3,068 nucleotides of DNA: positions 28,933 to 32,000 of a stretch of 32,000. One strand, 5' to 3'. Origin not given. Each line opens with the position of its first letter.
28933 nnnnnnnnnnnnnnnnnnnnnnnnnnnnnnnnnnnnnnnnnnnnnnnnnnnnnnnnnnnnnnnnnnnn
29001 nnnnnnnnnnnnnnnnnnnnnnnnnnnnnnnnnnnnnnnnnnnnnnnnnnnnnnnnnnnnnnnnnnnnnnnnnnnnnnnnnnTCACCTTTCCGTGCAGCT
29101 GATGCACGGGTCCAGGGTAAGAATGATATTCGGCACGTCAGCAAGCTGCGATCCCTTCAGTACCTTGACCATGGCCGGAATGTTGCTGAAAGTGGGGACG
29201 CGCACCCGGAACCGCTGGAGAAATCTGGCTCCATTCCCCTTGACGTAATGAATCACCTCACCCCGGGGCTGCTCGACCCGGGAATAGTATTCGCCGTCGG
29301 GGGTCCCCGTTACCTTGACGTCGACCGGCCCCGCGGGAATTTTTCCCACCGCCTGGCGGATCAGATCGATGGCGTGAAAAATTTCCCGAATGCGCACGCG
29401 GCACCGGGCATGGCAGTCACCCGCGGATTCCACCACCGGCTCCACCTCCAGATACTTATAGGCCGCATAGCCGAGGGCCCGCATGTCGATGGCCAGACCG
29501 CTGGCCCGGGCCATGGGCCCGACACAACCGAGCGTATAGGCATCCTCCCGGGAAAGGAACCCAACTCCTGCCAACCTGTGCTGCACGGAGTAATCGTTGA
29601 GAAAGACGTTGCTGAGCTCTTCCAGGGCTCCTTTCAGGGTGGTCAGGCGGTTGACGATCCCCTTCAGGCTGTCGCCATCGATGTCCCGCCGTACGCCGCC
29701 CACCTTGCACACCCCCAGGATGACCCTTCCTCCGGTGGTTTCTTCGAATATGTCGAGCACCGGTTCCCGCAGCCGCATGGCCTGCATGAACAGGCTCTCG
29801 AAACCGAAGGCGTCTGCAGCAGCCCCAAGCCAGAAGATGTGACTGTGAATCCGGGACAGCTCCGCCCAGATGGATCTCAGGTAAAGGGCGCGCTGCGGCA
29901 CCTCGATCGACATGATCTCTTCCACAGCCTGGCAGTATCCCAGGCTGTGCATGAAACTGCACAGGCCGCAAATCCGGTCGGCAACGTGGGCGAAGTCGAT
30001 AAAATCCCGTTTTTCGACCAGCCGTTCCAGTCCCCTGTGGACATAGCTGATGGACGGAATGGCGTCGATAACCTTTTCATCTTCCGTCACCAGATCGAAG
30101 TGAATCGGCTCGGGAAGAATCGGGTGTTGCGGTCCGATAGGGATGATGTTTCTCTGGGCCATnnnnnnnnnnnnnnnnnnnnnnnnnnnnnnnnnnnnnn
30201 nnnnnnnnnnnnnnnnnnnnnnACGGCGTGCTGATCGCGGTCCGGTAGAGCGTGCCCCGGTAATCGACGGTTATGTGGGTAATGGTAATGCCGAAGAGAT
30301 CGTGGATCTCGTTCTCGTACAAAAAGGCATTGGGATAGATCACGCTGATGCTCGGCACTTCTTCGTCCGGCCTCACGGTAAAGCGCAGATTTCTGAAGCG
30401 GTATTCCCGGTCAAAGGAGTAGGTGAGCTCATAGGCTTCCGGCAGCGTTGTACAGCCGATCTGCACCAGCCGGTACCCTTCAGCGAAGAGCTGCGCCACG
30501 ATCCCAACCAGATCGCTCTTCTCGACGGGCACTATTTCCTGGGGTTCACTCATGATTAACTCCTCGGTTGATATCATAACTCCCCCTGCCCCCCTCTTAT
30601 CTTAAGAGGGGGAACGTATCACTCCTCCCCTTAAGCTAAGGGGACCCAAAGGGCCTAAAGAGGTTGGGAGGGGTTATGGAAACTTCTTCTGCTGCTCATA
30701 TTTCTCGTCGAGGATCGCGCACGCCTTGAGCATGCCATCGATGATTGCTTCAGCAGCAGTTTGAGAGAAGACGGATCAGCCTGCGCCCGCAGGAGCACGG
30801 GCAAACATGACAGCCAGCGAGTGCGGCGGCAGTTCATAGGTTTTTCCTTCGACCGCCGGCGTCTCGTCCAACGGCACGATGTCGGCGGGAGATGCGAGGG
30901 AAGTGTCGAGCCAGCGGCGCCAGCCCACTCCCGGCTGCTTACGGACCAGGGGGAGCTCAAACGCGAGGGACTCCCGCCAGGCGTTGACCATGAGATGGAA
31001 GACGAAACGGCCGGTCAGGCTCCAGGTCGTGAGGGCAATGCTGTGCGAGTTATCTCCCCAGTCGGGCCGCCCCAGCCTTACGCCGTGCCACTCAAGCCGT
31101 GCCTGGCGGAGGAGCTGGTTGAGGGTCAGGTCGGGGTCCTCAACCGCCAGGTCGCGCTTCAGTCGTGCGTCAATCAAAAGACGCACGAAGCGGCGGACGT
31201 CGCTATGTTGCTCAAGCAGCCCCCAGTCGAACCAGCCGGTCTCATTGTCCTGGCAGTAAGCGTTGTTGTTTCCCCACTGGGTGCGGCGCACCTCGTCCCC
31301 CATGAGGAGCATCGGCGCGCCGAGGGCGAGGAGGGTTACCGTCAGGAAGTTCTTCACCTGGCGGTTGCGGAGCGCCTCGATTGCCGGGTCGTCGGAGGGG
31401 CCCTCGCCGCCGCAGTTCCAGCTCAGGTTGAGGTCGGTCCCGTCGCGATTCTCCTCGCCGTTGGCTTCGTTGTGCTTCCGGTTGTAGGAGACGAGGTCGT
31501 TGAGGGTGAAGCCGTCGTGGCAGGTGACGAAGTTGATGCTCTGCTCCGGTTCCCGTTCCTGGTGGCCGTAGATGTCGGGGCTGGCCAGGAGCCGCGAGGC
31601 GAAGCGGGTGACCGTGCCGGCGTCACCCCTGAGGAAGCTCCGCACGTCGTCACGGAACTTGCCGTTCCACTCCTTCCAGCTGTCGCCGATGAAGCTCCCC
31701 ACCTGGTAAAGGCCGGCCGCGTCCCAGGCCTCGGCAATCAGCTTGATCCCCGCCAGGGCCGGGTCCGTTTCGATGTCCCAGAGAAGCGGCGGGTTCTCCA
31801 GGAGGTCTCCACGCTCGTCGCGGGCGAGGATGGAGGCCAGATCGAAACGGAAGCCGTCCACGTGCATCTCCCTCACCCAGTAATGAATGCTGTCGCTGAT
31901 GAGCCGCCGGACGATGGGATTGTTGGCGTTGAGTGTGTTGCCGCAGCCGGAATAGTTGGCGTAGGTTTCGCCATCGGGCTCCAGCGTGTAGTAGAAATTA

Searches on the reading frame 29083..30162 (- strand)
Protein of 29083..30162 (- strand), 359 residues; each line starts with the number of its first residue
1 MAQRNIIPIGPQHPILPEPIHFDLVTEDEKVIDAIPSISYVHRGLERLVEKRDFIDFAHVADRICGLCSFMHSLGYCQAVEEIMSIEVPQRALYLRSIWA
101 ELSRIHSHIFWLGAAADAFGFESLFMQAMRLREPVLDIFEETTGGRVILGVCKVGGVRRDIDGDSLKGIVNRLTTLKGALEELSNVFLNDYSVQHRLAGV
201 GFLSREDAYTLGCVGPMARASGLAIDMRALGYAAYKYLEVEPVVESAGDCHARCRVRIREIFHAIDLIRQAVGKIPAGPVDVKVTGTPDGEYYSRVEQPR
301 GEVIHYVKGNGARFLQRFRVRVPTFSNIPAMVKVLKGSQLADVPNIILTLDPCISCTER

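Call 14: search_protein_families(library=pfam, proteins=[window:29083-30162:-], max_evalue=0.01)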
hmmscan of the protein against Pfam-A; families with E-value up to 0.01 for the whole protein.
window:29083-30162:- (359 aa): 2 families
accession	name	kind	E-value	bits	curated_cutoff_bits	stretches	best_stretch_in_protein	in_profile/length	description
PF00346.24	Complex1_49kDa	-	1.1e-57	195.7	24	2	120-283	3-167/271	Respiratory-chain NADH dehydrogenase, 49 Kd subunit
PF00374.24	NiFeSe_Hases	-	1.8e-14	54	25.8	1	43-111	1-69/508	Nickel-dependent hydrogenase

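Call 103: find_encoding_contigs(protein=window:29083-30162:-, flank=10000, max_places=1)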
Protein window:29083-30162:- (359 aa): 2 contigs read that carry it; 1 place shown.
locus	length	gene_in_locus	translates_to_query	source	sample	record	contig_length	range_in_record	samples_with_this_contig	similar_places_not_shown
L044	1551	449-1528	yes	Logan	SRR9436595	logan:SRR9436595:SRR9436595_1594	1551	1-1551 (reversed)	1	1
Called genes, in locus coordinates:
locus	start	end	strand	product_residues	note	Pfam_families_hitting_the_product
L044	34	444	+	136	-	PF00329:Complex1_30kDa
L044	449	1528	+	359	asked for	PF00374:NiFeSe_Hases, PF00346:Complex1_49kDa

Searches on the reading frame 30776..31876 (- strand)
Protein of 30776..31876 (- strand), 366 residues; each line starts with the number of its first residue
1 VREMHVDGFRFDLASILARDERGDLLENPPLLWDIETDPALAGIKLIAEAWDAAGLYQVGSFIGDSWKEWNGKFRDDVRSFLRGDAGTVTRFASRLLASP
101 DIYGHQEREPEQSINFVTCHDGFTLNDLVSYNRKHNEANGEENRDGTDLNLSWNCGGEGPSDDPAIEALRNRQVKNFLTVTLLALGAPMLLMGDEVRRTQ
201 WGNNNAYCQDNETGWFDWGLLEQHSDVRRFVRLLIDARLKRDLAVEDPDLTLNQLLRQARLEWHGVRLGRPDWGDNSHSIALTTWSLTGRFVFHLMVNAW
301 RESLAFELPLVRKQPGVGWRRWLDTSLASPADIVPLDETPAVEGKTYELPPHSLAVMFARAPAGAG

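Call 14: search_protein_families(library=pfam, proteins=[window:30776-31876:-], max_evalue=0.01)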
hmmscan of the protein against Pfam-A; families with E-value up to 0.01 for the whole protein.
window:30776-31876:- (366 aa): 1 family
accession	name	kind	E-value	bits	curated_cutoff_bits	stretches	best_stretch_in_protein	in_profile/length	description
PF21156.3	ISOA1-3_C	-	3.6e-08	34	27.3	1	262-343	1-78/106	Isoamylase 1-3, C-terminal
